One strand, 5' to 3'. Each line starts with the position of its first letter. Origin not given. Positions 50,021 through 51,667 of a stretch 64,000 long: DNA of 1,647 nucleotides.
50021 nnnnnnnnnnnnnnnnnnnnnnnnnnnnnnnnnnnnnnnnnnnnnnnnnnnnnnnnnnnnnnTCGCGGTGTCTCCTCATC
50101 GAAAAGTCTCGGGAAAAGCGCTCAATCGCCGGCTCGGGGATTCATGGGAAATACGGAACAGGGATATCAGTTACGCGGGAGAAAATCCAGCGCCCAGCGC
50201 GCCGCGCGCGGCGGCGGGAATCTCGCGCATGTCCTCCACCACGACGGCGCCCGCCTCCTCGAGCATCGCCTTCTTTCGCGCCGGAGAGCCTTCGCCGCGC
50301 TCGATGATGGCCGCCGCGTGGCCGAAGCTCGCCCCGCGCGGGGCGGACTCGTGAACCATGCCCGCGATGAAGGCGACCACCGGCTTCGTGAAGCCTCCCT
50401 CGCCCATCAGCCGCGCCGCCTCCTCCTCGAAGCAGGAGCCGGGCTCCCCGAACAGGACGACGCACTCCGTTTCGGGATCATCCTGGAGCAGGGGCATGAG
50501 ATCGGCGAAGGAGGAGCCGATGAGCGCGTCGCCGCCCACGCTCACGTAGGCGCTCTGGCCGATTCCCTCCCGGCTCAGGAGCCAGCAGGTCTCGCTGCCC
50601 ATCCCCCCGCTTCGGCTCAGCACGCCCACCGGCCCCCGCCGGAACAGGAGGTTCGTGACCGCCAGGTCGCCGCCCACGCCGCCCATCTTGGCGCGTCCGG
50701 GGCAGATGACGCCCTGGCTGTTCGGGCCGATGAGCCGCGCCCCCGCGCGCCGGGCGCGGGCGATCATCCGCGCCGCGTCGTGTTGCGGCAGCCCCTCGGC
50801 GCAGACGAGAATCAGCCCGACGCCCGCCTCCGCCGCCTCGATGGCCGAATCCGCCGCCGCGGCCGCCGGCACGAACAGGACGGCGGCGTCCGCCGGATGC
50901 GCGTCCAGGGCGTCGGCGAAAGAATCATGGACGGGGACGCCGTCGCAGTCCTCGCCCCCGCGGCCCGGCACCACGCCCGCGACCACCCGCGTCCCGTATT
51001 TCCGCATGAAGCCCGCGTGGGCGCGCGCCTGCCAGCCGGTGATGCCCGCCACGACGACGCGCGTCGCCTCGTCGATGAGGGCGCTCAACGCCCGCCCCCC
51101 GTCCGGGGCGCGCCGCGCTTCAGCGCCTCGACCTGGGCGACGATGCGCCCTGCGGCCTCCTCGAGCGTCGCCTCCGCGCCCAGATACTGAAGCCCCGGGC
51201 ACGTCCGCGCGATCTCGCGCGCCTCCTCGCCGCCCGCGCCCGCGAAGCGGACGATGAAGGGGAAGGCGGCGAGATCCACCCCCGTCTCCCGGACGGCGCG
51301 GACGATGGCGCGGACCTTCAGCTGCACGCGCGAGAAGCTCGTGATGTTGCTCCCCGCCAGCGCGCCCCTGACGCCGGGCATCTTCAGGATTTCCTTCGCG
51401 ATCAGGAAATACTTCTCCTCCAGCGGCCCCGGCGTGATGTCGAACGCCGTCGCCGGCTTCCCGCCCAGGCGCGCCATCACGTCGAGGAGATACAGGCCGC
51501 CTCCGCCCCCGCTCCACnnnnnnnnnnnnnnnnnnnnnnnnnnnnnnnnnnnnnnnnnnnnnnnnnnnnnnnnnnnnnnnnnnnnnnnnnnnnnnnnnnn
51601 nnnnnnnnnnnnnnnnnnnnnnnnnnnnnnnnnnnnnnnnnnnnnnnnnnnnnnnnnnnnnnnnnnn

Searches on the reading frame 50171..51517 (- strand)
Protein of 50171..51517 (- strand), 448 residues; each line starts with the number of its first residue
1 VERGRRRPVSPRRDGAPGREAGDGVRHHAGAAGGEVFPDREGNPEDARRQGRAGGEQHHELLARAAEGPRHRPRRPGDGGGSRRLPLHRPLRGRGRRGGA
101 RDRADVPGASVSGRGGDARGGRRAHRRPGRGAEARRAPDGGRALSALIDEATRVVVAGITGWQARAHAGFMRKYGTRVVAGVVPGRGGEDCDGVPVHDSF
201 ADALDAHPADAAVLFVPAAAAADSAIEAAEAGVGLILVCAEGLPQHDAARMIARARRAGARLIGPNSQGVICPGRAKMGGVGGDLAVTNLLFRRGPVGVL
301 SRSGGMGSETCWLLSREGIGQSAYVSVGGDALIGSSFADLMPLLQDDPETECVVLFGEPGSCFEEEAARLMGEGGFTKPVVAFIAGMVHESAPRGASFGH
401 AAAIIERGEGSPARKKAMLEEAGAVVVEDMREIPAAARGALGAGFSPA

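Call 20: search_protein_families(library=pfam, proteins=[window:50171-51517:-], max_evalue=0.00001)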
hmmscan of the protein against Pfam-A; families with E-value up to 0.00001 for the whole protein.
window:50171-51517:- (448 aa): 4 families
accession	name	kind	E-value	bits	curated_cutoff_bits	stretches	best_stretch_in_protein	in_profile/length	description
PF02629.25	CoA_binding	-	5.9e-20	72.3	22.3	1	149-242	1-97/97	CoA binding domain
PF13607.11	Succ_CoA_lig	-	7.2e-14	52.2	27.4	1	294-437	1-135/138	Succinyl-CoA ligase like flavodoxin domain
PF00549.24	Ligase_CoA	-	1.7e-11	44.8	24.5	1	300-425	1-128/128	CoA-ligase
PF13380.12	CoA_binding_2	-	4.9e-07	30.6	22.8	1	168-271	20-114/116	CoA binding domain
